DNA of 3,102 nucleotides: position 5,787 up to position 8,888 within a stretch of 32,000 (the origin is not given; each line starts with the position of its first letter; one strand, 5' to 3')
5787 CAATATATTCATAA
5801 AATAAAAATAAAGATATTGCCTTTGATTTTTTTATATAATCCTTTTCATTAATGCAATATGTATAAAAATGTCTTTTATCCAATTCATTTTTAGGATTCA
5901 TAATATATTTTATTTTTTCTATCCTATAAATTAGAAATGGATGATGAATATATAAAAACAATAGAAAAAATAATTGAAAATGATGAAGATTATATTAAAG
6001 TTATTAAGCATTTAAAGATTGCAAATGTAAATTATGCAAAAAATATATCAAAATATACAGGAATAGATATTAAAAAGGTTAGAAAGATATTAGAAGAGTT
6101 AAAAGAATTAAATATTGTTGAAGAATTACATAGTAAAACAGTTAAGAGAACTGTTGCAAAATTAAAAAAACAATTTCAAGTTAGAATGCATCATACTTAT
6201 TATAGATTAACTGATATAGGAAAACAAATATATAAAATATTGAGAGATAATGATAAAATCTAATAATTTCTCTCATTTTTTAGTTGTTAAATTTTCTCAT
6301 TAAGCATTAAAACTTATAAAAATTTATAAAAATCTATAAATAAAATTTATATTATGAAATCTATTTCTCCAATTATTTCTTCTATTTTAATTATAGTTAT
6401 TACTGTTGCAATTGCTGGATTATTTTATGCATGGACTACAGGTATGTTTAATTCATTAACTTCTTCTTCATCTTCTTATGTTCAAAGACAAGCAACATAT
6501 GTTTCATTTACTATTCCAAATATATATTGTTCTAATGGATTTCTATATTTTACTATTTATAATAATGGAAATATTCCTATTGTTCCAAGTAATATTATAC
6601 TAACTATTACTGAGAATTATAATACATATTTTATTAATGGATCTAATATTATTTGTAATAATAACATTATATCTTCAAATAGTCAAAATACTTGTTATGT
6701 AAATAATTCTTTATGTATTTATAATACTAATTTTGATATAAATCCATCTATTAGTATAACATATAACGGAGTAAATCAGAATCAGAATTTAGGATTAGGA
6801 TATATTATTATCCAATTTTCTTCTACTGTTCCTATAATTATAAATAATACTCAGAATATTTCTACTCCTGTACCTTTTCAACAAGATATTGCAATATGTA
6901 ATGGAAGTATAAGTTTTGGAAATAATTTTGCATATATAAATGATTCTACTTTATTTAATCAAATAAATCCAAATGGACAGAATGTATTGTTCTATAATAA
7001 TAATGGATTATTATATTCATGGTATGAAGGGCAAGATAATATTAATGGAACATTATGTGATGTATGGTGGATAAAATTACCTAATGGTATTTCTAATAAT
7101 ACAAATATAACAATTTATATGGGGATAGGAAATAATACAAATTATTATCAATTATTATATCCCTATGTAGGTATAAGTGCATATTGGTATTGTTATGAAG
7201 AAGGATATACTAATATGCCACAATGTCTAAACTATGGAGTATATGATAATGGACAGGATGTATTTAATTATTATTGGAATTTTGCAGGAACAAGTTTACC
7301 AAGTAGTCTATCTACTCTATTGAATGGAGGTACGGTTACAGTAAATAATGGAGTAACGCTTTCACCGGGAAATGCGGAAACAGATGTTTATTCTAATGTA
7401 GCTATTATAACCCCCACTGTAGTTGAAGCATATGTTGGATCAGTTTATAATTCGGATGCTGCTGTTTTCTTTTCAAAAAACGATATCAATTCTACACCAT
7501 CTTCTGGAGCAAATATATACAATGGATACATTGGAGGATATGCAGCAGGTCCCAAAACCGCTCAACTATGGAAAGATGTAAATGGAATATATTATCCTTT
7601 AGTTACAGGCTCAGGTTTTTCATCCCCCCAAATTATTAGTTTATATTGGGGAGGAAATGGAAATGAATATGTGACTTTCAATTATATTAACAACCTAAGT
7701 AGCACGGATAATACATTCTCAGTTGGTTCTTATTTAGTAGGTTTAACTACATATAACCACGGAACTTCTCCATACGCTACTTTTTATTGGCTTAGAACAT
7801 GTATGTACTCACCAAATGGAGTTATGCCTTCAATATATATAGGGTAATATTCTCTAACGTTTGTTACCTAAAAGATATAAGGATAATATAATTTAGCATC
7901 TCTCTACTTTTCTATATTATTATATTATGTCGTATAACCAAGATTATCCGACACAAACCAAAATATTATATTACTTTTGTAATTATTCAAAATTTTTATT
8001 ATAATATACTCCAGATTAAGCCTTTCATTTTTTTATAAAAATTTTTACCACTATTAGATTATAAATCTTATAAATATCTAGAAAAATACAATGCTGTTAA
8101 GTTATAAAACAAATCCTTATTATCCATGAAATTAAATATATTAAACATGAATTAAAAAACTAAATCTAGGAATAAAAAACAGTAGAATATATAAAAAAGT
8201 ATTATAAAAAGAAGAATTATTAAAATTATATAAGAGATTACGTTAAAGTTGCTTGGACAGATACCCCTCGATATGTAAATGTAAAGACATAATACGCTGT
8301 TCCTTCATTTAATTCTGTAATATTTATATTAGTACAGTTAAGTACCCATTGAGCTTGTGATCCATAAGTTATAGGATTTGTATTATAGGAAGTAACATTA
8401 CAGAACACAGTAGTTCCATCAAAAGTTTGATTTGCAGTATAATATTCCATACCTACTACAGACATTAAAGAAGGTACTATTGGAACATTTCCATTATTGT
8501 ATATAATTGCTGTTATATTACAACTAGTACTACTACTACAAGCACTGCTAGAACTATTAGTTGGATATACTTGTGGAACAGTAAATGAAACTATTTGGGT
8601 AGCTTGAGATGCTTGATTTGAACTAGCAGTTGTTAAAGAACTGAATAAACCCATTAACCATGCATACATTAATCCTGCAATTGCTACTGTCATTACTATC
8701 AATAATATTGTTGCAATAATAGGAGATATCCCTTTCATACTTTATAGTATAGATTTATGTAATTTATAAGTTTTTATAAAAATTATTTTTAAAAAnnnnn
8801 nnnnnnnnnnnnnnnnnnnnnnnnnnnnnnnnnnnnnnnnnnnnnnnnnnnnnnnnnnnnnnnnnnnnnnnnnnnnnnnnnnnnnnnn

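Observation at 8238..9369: Tandem pilin-like paralogs with a homogenised 5' module and promoter and a divergent central cassette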

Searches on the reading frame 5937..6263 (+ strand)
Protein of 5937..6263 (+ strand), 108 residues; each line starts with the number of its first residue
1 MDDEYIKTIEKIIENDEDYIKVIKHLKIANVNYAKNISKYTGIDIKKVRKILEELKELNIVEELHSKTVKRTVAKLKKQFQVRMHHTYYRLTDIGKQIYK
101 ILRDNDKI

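Call 7: search_protein_families(library=pfam, proteins=[window:5937-6263:+], max_evalue=0.01)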
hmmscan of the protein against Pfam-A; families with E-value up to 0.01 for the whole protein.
window:5937-6263:+ (108 aa): 5 families
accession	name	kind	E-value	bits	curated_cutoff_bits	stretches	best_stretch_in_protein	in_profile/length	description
PF10007.15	DUF2250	-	1.3e-26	92.9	24.4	1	11-100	2-91/93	Uncharacterized protein conserved in archaea (DUF2250)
PF24409.1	wHTH-PRTase_assc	-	4.3e-05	23.9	27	0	30-63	11-43/83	wHTH-PRTase associated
PF14394.12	DUF4423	-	5.9e-05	23.4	30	1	17-82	20-87/165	Domain of unknown function (DUF4423)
PF01978.25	TrmB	-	0.0035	17.6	25.6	1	33-68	24-59/68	Sugar-specific transcriptional regulator TrmB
PF25213.1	HVO_A0261_N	-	0.007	16.7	35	0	63-100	35-72/86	HVO_A0261 N-terminal domain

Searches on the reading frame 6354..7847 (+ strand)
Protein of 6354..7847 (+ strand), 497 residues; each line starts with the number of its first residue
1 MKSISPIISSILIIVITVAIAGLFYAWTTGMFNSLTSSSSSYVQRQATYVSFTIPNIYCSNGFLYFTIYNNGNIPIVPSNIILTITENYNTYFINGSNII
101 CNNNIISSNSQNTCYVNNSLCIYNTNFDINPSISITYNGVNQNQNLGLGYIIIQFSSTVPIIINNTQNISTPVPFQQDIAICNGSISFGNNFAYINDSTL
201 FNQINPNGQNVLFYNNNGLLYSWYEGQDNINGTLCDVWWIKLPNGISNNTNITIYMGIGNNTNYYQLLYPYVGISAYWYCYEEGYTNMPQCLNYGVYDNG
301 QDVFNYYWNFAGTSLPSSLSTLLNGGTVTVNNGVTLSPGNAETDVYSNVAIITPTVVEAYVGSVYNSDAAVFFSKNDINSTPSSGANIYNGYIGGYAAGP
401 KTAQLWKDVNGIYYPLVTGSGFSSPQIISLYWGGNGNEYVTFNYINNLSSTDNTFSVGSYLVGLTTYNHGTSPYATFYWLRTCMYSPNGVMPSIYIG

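Call 7: search_protein_families(library=pfam, proteins=[window:6354-7847:+], max_evalue=0.01)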
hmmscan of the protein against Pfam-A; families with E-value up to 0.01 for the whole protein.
window:6354-7847:+ (497 aa): 1 family
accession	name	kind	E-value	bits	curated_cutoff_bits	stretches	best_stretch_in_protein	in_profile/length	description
PF07790.16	Pilin_N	-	0.0063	17.8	25.2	1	3-45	2-42/78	Archaeal Type IV pilin, N-terminal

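Call 8: search_protein_families(library=ncbifam, proteins=[window:6354-7847:+], max_evalue=0.01)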
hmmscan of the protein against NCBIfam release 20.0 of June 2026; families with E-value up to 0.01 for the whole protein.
window:6354-7847:+ (497 aa): 3 families
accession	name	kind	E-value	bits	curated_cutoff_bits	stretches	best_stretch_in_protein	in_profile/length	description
NF046073.1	UpsA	equivalog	1.9e-17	63.7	130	1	1-99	1-91/136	pilin subunit UpsA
TIGR02537.2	arch_flag_Nterm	domain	2.9e-06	26.7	20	1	2-32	3-33/33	archaellin/type IV pilin N-terminal domain-containing protein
NF046074.1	UpsB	equivalog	0.0017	18.4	70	1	2-113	1-108/126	pilin subunit UpsB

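Call 45: search_protein_families(library=pfam, proteins=[window:6354-7847:+], max_evalue=10)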
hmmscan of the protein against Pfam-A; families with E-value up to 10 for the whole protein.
window:6354-7847:+ (497 aa): 2 families
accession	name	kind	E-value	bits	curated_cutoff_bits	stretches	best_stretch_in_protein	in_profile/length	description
PF07790.16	Pilin_N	-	0.0063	17.8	25.2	1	3-45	2-42/78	Archaeal Type IV pilin, N-terminal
PF09640.15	DUF2027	-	0.16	11.9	25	1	75-121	6-52/156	Domain of unknown function (DUF2027)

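Call 48: find_homologous_proteins(query=window:6354-7847:+, max_evalue=0.00001)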
Query window:6354-7847:+ (497 aa): 358 proteins with E <= 0.00001 among 8000 candidates; the best 120 are listed.
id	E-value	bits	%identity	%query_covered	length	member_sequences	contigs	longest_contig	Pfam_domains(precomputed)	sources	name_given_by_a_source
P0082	1.8e-119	418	58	68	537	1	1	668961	-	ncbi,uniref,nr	ncbi:RNA-binding protein [Nanobdella aerobiophila]|uniref:RNA-binding protein n=1 Tax=Nanobdella aer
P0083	2.8e-99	352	61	61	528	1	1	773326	-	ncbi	ncbi:hypothetical protein YN1_6700 [Nanoarchaeota archaeon]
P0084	1.6e-97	346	45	100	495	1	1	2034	PF10102.15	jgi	-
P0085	7.6e-92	327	45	100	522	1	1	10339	-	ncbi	ncbi:MAG: archaellin/type IV pilin N-terminal domain-containing protein [Candidatus Nanopusillus sp.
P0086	2.0e-91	326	46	100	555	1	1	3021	-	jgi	-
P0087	1.9e-89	319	42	100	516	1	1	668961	-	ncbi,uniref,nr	ncbi:hypothetical protein MJ1_0302 [Nanobdella aerobiophila]|uniref:Archaeal Type IV pilin N-termina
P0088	3.3e-87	312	57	55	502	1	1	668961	-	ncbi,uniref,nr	ncbi:hypothetical protein MJ1_0547 [Nanobdella aerobiophila]|uniref:Uncharacterized protein n=1 Tax=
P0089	7.3e-87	311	44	100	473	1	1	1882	-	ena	-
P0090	8.3e-87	311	57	61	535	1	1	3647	-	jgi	-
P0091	1.3e-86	310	45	100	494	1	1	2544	-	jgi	-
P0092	9.0e-86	307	54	68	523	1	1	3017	-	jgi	jgi:flagellin-like protein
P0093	5.4e-85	305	43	100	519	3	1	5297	-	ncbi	ncbi:MAG: archaellin/type IV pilin N-terminal domain-containing protein [Candidatus Nanopusillus sp.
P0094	1.7e-84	303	42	100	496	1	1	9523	PF10102.15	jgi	-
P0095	2.6e-84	302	43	100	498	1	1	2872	-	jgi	-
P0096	1.1e-83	300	60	61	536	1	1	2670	-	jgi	-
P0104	9.2e-81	291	53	68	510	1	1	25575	PF10102.15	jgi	-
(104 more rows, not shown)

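Call 54: predict_structure(alignment_id=A2)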
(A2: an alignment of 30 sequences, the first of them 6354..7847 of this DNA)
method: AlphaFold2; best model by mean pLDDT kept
length: 497 residues; sequences in the alignment: 30
mean_pLDDT: 65.1   pTM: 0.48
mean pLDDT of the five models: 65.1, 64.1, 63.9, 58.9, 52.0
residues with pLDDT >= 90: 41; 70-90: 220; 50-70: 93; < 50: 143
segments of 3 or more residues with pLDDT < 50: 1-4, 33-46, 269-304, 380-425, 433-455, 485-497
pLDDT, mean of each block of 10 residues (from residue 1): 62 81 68 45 52 89 90 89 84 86 90 90 79 89 88 82 77 71 70 74 79 80 71 79 78 83 50 31 31 32 55 77 83 78 76 63 59 57 32 40 33 28 47 46 42 53 69 69 45 25
secondary structure, 60 per line:
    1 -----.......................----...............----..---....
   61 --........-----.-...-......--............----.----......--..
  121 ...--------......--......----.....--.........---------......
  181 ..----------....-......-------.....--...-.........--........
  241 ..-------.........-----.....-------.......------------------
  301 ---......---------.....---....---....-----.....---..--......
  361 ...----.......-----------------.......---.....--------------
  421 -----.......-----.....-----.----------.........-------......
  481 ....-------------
elements in order: H6-28 H33-47 E57-60 E63-70 E82-87 E90-95 E99-101 E111-116 E119-123 E132-137 E140-145 E150-154 E157-165 E175-182 E193-196 H198-203 E211-215 E218-220 E222-230 E233-242 E250-258 H264-268 H276-282 E304-309 E319-323 E327-330 E334-337 E343-347 E355-363 E368-374 E392-398 E402-406 E426-432 E438-442 E459-467 E475-484

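Call 56: fold_search(model_id=the predicted structure, library=pdb)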
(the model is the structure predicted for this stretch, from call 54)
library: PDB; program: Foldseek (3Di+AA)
matches with E <= 10: 1681; with E <= 0.001: 107
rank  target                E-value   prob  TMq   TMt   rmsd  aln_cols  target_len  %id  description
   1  2a6z                  2.3e-06  1.00  0.29  0.59   5.5       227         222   14  Crystal structure of Emp47p carbohydrate recognition domain (CRD), monoclinic crystal form 1 (released 2006-01-31)
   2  2a71_D                2.3e-06  1.00  0.26  0.55   5.9       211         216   15  Crystal structure of Emp47p carbohydrate recognition domain (CRD), orthorhombic crystal form (released 2006-01-31)
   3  1oq1_C                2.3e-06  1.00  0.26  0.54   4.8       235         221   11  Crystal Structure of Protein of Unknown Function with Galectin-like Fold from Bacillus subtilis (released 2003-09-23)
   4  2a71_A                3.1e-06  1.00  0.27  0.56   5.9       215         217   15  Crystal structure of Emp47p carbohydrate recognition domain (CRD), orthorhombic crystal form (released 2006-01-31)
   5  2a71_B                3.9e-06  1.00  0.26  0.53   5.8       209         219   14  Crystal structure of Emp47p carbohydrate recognition domain (CRD), orthorhombic crystal form (released 2006-01-31)
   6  1oq1_A                7.2e-06  1.00  0.27  0.55   6.7       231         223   10  Crystal Structure of Protein of Unknown Function with Galectin-like Fold from Bacillus subtilis (released 2003-09-23)
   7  8zyr_C                7.6e-06  1.00  0.22  0.23  59.8       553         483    9  Cryo-EM structure of BTN2A1-BTN3A1-BTN3A3 (released 2025-06-25)
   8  9jsi_A                1.4e-05  0.98  0.17  0.19  19.6       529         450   11  Clostridium perfringens iota toxin pore Ib in prepore II state (released 2025-05-14)
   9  8za9_G                2.3e-05  0.96  0.18  0.18  63.6       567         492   10  Cryo-EM structure of HBMBPP-BTN2A1-BTN3A1 complex (released 2025-04-30)
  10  4wzf_A                2.5e-05  1.00  0.22  0.40   7.6       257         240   12  Crystal structural basis for Rv0315, an immunostimulatory antigen and pseudo beta-1, 3-glucanase of Mycobacterium tube (released 2015-12-09)
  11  2a6v_B                3.3e-05  1.00  0.25  0.50   5.5       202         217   13  Crystal structure of Emp46p carbohydrate recognition domain (CRD), potassium-bound form (released 2006-01-31)
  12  2a6w_A                3.5e-05  1.00  0.25  0.51   5.3       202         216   13  Crystal structure of Emp46p carbohydrate recognition domain (CRD), metal-free form (released 2006-01-31)
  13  1byh_A                3.5e-05  1.00  0.25  0.50   6.6       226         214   15  MOLECULAR AND ACTIVE-SITE STRUCTURE OF A BACILLUS (1-3,1-4)-BETA-GLUCANASE (released 1993-10-31)
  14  1oq1_B                4.0e-05  1.00  0.29  0.59   5.1       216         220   12  Crystal Structure of Protein of Unknown Function with Galectin-like Fold from Bacillus subtilis (released 2003-09-23)
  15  2a6x_B                5.0e-05  1.00  0.25  0.52   5.5       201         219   13  Crystal structure of Emp46p carbohydrate recognition domain (CRD), Y131F mutant (released 2006-01-31)
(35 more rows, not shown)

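Call 65: search_protein_families(library=pfam, proteins=[P0084, P0094, P0104, P0082], max_evalue=0.01)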
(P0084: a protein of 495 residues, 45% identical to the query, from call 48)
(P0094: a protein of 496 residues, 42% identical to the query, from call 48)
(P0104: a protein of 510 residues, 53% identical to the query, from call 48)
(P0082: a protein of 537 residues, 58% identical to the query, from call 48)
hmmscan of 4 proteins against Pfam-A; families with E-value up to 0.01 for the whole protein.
P0084 (495 aa): 2 families
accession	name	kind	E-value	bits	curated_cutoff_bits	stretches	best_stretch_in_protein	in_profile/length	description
PF10102.14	DUF2341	-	1e-06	29.5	23.4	1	210-268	2-56/84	Domain of unknown function (DUF2341)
PF07790.16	Pilin_N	-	0.0027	19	25.2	1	5-58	2-53/78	Archaeal Type IV pilin, N-terminal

P0094 (496 aa): 1 family
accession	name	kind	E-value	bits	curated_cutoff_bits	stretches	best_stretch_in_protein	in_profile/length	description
PF10102.14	DUF2341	-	1.9e-07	31.9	23.4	1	283-312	54-83/84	Domain of unknown function (DUF2341)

P0104 (510 aa): 1 family
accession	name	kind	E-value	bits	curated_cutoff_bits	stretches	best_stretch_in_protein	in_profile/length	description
PF10102.14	DUF2341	-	1.1e-06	29.5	23.4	1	231-302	4-65/84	Domain of unknown function (DUF2341)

P0082 (537 aa): 1 family
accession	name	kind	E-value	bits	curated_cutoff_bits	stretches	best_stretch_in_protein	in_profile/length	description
PF07790.16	Pilin_N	-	7.1e-05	24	25.2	1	3-72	2-60/78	Archaeal Type IV pilin, N-terminal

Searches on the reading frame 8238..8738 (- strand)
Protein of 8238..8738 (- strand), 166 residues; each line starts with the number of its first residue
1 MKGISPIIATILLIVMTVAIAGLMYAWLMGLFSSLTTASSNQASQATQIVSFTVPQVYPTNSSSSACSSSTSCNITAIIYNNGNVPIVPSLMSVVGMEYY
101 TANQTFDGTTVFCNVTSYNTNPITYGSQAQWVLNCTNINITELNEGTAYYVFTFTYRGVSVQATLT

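Call 7: search_protein_families(library=pfam, proteins=[window:8238-8738:-], max_evalue=0.01)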
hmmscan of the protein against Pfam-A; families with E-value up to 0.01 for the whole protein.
window:8238-8738:- (166 aa): 1 family
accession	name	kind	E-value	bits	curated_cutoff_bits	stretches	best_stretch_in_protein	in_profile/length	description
PF07790.16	Pilin_N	-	0.0031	18.8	25.2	1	2-48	1-45/78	Archaeal Type IV pilin, N-terminal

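Call 8: search_protein_families(library=ncbifam, proteins=[window:8238-8738:-], max_evalue=0.01)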
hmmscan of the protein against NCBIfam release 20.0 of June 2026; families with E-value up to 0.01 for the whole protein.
window:8238-8738:- (166 aa): 2 families
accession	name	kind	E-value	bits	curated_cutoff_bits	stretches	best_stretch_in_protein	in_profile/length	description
NF046073.1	UpsA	equivalog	5.5e-22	78.4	130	1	1-160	1-125/136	pilin subunit UpsA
TIGR02537.2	arch_flag_Nterm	domain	2.8e-09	36.3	20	1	2-32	3-33/33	archaellin/type IV pilin N-terminal domain-containing protein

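Call 10: find_encoding_contigs(protein=window:8238-8738:-, flank=10000, max_places=10)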
Protein window:8238-8738:- (166 aa): no gene with exactly this product is on record in the collection.

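Call 31: list_cluster_members(proteins=[window:8238-8738:-, window:8796-9329:-, window:6354-7847:+])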
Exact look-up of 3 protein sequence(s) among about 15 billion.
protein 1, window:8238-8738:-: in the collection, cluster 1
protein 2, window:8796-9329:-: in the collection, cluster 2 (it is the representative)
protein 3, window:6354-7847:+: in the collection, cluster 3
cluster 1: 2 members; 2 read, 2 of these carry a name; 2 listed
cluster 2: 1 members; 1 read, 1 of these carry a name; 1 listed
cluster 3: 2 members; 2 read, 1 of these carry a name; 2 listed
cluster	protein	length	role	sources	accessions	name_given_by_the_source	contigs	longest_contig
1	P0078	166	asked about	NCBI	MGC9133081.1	MAG: archaellin/type IV pilin N-terminal domain-containing protein [Nanopusillaceae ...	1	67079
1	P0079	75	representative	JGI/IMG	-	hypothetical protein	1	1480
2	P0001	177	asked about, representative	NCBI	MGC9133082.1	MAG: archaellin/type IV pilin N-terminal domain-containing protein [Nanopusillaceae ...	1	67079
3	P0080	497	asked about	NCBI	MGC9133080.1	MAG: archaellin/type IV pilin N-terminal domain-containing protein [Nanopusillaceae ...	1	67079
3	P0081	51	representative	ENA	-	-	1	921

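Call 34: find_encoding_contigs(protein=P0079, flank=5000)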
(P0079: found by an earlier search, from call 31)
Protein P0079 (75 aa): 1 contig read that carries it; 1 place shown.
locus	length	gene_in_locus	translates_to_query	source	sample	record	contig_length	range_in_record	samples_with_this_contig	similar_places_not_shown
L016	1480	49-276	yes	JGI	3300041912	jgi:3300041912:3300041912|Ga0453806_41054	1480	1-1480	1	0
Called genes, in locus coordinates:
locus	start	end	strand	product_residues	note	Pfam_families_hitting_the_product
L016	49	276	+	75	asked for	-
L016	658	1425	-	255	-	-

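Call 44: find_homologous_proteins(query=window:8238-8738:-, max_evalue=0.00001)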
Query window:8238-8738:- (166 aa): 74 proteins with E <= 0.00001 among 169 candidates.
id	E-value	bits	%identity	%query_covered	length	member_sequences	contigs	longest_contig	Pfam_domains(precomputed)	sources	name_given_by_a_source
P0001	9.3e-46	173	64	100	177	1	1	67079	-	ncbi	ncbi:MAG: archaellin/type IV pilin N-terminal domain-containing protein [Nanopusillaceae archaeon]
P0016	7.3e-41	158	58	99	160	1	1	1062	-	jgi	-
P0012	7.6e-41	157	57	99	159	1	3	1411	-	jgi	-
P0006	8.9e-41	157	57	99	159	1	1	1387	-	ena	-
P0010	1.4e-40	157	57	99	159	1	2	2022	-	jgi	-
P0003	2.4e-40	156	57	100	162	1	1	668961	-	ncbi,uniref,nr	ncbi:hypothetical protein MJ1_0596 [Nanobdella aerobiophila]|uniref:Archaeal Type IV pilin N-termina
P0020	2.5e-40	156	56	99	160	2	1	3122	-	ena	-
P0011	4.9e-40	155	57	99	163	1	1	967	-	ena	-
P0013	6.8e-40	154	57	99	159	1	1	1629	-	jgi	jgi:flagellin-like protein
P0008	1.1e-39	154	55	99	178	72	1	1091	-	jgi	-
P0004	2.4e-39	153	54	100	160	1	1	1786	PF07790.17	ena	-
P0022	3.6e-39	152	57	99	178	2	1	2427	-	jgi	-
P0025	6.7e-39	151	57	99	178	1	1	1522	-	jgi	-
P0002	6.7e-39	151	57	99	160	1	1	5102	-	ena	-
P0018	9.0e-39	151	54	100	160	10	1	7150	-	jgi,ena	jgi:flagellin-like protein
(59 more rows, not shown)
